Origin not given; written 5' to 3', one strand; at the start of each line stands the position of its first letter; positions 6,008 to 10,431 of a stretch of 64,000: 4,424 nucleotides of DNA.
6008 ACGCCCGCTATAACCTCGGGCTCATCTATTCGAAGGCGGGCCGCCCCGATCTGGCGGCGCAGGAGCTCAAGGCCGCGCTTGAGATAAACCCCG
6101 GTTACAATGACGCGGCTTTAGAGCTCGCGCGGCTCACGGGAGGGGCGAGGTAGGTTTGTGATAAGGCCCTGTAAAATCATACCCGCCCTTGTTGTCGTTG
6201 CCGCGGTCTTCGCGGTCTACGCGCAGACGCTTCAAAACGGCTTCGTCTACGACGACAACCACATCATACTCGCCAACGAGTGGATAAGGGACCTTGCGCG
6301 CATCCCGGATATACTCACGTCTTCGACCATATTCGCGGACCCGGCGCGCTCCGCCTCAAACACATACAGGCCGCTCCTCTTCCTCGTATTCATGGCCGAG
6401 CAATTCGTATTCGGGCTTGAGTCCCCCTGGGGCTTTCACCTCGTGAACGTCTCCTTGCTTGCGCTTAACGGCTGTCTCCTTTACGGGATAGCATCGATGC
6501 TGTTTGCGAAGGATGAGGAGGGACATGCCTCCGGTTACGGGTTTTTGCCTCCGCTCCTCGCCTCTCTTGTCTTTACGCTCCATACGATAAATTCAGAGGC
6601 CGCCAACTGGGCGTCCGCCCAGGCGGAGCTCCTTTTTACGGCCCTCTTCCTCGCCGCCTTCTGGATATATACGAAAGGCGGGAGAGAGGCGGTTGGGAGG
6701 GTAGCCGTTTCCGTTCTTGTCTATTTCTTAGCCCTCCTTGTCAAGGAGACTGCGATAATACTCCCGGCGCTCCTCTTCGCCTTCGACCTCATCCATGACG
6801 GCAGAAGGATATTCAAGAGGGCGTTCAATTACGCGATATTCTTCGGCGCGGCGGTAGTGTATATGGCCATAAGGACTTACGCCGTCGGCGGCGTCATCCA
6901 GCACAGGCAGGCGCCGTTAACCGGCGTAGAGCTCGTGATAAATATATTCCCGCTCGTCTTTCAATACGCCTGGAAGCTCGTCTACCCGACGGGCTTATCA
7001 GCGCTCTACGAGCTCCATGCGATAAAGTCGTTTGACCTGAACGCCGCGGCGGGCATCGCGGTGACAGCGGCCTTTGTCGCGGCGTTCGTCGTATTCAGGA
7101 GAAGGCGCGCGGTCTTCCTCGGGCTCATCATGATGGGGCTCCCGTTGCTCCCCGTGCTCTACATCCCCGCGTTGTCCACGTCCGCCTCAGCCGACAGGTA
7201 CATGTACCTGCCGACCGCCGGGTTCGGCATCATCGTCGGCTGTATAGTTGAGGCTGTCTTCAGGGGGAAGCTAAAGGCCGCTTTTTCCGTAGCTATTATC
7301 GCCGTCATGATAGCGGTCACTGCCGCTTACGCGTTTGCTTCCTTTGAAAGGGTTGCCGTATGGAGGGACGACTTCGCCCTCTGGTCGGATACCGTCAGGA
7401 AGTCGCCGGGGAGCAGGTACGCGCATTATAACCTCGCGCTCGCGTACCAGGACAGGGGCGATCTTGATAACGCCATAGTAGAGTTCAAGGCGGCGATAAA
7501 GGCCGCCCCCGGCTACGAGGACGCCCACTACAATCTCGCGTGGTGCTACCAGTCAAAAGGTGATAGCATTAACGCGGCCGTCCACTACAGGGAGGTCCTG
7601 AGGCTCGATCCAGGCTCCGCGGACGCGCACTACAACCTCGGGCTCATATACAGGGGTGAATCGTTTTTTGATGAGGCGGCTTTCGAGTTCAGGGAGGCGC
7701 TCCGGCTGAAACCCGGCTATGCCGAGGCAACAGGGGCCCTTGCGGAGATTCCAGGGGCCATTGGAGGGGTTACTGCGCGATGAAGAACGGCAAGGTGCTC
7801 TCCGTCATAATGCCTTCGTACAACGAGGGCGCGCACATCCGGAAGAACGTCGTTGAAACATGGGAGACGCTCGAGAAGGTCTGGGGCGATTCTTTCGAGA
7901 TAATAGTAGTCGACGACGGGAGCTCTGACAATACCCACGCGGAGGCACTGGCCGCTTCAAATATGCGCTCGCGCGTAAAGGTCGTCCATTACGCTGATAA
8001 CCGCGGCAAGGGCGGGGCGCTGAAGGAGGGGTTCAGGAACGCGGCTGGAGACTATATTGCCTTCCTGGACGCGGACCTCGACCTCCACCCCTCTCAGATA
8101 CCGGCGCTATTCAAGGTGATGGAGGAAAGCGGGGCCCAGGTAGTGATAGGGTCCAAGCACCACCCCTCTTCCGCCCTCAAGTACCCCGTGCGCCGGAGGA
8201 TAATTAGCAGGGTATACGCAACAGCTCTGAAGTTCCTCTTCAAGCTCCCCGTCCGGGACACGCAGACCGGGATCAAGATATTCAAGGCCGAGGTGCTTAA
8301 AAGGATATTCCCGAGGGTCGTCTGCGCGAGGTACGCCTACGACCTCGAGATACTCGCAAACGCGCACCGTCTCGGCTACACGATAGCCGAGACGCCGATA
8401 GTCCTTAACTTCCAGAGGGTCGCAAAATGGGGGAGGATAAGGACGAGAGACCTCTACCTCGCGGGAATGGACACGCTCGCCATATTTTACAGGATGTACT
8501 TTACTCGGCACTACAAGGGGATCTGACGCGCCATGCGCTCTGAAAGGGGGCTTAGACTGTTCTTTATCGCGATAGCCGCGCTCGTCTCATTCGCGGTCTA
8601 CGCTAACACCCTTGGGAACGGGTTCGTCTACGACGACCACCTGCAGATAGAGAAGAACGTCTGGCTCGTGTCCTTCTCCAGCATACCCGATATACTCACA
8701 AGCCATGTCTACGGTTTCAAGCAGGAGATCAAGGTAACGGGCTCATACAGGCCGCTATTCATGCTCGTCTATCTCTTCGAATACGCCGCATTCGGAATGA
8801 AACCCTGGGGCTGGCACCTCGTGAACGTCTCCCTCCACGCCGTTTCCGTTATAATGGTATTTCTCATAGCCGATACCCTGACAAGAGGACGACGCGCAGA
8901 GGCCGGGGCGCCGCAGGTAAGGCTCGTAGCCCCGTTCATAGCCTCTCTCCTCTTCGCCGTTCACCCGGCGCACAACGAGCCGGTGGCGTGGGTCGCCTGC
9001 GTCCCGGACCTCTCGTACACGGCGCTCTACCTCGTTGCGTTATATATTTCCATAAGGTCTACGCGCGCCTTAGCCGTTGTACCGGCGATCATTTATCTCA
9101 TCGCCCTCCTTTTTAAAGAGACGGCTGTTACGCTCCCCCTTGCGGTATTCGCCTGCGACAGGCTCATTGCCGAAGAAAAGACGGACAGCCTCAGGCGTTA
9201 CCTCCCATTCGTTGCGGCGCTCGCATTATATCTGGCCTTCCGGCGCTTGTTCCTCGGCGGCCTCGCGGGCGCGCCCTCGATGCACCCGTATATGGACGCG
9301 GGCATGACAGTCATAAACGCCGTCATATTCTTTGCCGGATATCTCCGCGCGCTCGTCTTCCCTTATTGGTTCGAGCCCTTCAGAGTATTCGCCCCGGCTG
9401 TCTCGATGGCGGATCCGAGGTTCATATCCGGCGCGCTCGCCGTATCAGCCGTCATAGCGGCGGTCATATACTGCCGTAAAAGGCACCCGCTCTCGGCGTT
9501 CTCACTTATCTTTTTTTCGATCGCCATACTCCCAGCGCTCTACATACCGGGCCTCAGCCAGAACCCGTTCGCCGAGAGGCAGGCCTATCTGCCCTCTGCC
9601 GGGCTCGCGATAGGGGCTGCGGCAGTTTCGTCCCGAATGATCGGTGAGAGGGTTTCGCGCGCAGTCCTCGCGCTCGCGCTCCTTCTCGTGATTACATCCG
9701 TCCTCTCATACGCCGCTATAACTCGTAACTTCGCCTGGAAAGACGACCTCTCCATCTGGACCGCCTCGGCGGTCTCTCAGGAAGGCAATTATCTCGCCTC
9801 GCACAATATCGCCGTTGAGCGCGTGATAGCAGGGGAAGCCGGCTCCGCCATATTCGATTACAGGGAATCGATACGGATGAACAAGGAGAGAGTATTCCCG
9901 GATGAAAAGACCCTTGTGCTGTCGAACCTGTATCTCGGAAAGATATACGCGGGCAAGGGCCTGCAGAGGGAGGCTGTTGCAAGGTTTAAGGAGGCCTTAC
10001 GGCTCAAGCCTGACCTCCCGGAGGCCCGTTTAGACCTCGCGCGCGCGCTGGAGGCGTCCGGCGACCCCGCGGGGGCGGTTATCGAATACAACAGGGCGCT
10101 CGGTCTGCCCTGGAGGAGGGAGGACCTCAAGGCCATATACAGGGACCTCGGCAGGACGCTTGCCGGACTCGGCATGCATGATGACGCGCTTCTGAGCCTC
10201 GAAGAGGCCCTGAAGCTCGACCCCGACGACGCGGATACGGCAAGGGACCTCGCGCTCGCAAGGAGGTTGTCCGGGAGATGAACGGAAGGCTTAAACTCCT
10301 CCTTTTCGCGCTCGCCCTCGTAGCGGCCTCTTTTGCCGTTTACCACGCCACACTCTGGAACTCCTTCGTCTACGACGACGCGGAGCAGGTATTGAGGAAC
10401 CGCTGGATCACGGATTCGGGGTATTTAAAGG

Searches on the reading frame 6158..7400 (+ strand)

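Call 58: search_protein_families(library=pfam, proteins=[window:6158-7400:+], max_evalue=1)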
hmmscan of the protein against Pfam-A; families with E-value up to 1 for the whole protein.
window:6158-7400:+ (414 aa): 1 family
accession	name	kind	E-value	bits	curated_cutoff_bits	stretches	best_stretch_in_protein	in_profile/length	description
PF21351.2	TetR_C_41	-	0.5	11.1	27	0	153-191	67-105/108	Tetracyclin repressor-like, C-terminal domain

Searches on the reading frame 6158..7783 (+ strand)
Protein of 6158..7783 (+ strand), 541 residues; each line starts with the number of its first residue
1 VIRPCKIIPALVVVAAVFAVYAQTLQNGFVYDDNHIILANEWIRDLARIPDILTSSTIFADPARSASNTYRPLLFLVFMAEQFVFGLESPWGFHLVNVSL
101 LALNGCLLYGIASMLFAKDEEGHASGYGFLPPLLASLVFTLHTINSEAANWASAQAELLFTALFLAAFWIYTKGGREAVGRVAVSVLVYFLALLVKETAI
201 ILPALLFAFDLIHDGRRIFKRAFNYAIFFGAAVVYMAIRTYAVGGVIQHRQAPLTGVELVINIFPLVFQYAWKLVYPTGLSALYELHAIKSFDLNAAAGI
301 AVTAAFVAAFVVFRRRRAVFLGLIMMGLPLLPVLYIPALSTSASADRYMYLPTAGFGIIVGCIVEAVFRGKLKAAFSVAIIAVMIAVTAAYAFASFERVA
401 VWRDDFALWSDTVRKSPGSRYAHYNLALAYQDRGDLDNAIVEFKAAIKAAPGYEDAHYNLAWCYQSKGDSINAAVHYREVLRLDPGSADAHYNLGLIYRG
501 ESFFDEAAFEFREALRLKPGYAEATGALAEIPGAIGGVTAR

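Call 28: search_protein_families(library=pfam, proteins=[window:6158-7783:+], max_evalue=0.001)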
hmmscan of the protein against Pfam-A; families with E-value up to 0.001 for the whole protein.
window:6158-7783:+ (541 aa): 11 families
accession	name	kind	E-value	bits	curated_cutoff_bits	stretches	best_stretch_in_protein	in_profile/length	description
PF07719.23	TPR_2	-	2.2e-18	65.2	27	3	488-520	1-33/34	Tetratricopeptide repeat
PF00515.34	TPR_1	-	8.1e-18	63.9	27.8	2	455-486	2-33/34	Tetratricopeptide repeat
PF13181.12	TPR_8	-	8e-16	57.2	25.7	1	422-451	3-32/34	Tetratricopeptide repeat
PF13431.12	TPR_17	-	6.3e-15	54.6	24.4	0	443-471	2-30/34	Tetratricopeptide repeat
PF13414.12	TPR_11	-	2.6e-14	53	26.8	2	467-498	7-38/42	TPR repeat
PF13432.12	TPR_16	-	2.9e-12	47.2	32.7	3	424-487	1-64/65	Tetratricopeptide repeat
PF14559.12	TPR_19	-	1.2e-11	45.1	25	1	432-469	3-40/68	Tetratricopeptide repeat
PF13428.12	TPR_14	-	1.8e-08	34.7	23.5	0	423-461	4-42/44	Tetratricopeptide repeat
PF13174.12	TPR_6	-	6.5e-08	33.2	26.3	0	455-487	1-33/33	Tetratricopeptide repeat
PF13424.12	TPR_12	-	1.8e-07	31.7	30.1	1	422-484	5-75/77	Tetratricopeptide repeat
PF13176.12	TPR_7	-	2.8e-05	24.3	27.9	0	456-486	1-33/36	Tetratricopeptide repeat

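Call 77: search_protein_families(library=ncbifam, proteins=[window:6158-7783:+], max_evalue=0.001)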
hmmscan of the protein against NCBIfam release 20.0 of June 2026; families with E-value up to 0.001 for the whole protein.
window:6158-7783:+ (541 aa): 14 families
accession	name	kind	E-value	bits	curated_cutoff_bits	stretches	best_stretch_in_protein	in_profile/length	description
TIGR02521.1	type_IV_pilW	equivalog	1.4e-14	54.2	154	1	421-528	32-138/234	type IV pilus biogenesis/stability protein PilW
NF033758.1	gliding_GltE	equivalog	2.4e-13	49.9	225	1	423-523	225-325/411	adventurous gliding motility TPR repeat lipoprotein GltE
NF040959.1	MamA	equivalog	1.1e-11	44.6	200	1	414-520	65-171/204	magnetosome protein MamA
NF033762.1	social_mot_Tgl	equivalog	1.8e-11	43.9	225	1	456-531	33-109/252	social motility TPR repeat lipoprotein Tgl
TIGR02917.1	PEP_TPR_lipo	equivalog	2.7e-11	42.1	312.2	1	419-484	21-86/899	XrtA/PEP-CTERM system TPR-repeat protein PrsT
NF047558.1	TPR_END_plus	domain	4e-07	29.9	32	0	422-453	1-32/56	TPR end-of-group domain-containing protein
NF002725.1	PRK02603.1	equivalog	5.6e-07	29.7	143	1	420-500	35-118/173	photosystem I assembly protein Ycf3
TIGR02795.1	tol_pal_ybgF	equivalog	1.8e-06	28.5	90.1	0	416-485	35-107/119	tol-pal system protein YbgF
NF047507.1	TPR_BatC_Lepto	exception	9.3e-06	25.3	175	0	422-469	98-145/214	TPR repeat-containing protein BatC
TIGR03939.1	PGA_TPR_OMP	equivalog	1.1e-05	23.9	366.65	1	402-494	102-194/800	poly-beta-1,6 N-acetyl-D-glucosamine export porin PgaA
TIGR00540.1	TPR_hemY_coli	hypoth_equivalog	0.0001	21.2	142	0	414-479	320-384/385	heme biosynthesis-associated TPR protein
NF033920.0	C39_PA2778_fam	equivalog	0.00024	20.6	150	0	389-483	159-253/255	PA2778 family cysteine peptidase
TIGR02552.1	LcrH_SycD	equivalog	0.00039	20.2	104.8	0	422-485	54-117/136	SycD/LcrH family type III secretion system chaperone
NF008068.0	PRK10803.1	equivalog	0.00076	19.5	383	0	417-507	139-236/263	cell division protein CpoB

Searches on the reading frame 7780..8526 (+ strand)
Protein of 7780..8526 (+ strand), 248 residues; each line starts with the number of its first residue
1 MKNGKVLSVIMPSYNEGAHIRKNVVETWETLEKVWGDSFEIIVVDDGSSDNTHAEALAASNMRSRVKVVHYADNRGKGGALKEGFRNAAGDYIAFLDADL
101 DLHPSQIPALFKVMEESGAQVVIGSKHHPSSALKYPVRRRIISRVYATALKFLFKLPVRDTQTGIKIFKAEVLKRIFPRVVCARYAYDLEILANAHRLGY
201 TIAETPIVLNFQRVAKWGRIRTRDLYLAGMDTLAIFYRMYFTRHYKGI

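Call 28: search_protein_families(library=pfam, proteins=[window:7780-8526:+], max_evalue=0.001)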
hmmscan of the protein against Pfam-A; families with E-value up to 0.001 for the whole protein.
window:7780-8526:+ (248 aa): 4 families
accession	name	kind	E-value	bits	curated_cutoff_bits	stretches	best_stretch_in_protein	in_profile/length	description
PF00535.33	Glycos_transf_2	-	5.3e-36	124.5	23.3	1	8-177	1-168/168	Glycosyl transferase family 2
PF13641.12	Glyco_tranf_2_3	-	7.6e-09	36.4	27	1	7-126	3-123/230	Glycosyltransferase like family 2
PF10111.15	Glyco_tranf_2_2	-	1.4e-07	31.8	27.3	1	8-113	1-105/276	Glycosyltransferase like family 2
PF13704.12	Glyco_tranf_2_4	-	0.00057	20.8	27.5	1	40-99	21-81/98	Glycosyl transferase family 2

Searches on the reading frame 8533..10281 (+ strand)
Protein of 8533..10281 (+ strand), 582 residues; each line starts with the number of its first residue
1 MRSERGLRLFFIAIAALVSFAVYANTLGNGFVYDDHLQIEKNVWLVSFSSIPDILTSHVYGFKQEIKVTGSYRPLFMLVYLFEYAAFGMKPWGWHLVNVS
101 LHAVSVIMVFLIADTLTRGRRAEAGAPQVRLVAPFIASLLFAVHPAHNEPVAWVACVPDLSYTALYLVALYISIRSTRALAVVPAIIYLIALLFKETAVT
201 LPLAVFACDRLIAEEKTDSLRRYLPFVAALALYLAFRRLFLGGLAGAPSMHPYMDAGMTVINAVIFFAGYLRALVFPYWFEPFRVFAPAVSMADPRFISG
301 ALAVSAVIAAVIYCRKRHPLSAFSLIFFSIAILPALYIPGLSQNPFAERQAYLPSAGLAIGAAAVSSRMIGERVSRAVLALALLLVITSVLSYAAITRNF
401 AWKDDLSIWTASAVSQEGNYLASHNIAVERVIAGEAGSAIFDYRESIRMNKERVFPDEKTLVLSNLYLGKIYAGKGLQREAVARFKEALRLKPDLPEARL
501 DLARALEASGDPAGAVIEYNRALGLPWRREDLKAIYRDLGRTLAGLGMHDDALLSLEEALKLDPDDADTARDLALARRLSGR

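Call 28: search_protein_families(library=pfam, proteins=[window:8533-10281:+], max_evalue=0.001)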
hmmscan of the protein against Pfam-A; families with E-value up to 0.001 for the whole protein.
window:8533-10281:+ (582 aa): 11 families
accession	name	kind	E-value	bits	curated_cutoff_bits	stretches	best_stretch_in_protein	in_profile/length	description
PF07719.23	TPR_2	-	7.3e-13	48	27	1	535-566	3-34/34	Tetratricopeptide repeat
PF13414.12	TPR_11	-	2e-11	43.9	26.8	1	469-510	1-42/42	TPR repeat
PF13428.12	TPR_14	-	3.1e-10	40.1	23.5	1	534-574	2-42/44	Tetratricopeptide repeat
PF13181.12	TPR_8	-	1.5e-09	37.7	25.7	0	539-566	7-34/34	Tetratricopeptide repeat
PF14559.12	TPR_19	-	7.4e-09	36.2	25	1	480-521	9-50/68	Tetratricopeptide repeat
PF00515.34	TPR_1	-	1.4e-07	31.5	27.8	1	536-566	4-34/34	Tetratricopeptide repeat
PF13424.12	TPR_12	-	2.2e-07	31.4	30.1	0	531-563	43-75/77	Tetratricopeptide repeat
PF13432.12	TPR_16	-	5.3e-07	30.4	32.7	1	472-524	7-59/65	Tetratricopeptide repeat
PF23914.1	TPR_CcmH_CycH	-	1e-06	29.1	42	0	466-513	54-101/158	Cytochrome c-type biogenesis protein H TPR domain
PF13431.12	TPR_17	-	3.4e-06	27.3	24.4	0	485-515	2-32/34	Tetratricopeptide repeat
PF13371.12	TPR_9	-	4.8e-05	23.7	35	0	479-528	12-61/73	Tetratricopeptide repeat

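Call 77: search_protein_families(library=ncbifam, proteins=[window:8533-10281:+], max_evalue=0.001)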
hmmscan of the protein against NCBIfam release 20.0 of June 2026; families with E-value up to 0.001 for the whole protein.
window:8533-10281:+ (582 aa): 6 families
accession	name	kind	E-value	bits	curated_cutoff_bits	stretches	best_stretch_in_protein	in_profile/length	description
TIGR02917.1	PEP_TPR_lipo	equivalog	1.4e-09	36.4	312.2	1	469-526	29-86/899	XrtA/PEP-CTERM system TPR-repeat protein PrsT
NF040959.1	MamA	equivalog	1.3e-07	31.3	200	0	530-577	34-81/204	magnetosome protein MamA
NF033758.1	gliding_GltE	equivalog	2e-06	27.1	225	1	459-522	83-146/411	adventurous gliding motility TPR repeat lipoprotein GltE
NF002725.1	PRK02603.1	equivalog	1.3e-05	25.3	143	0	434-510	49-120/173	photosystem I assembly protein Ycf3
TIGR02521.1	type_IV_pilW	equivalog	4.4e-05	23.1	154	0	457-525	26-94/234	type IV pilus biogenesis/stability protein PilW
NF047558.1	TPR_END_plus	domain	0.00029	20.7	32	0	539-571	5-37/56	TPR end-of-group domain-containing protein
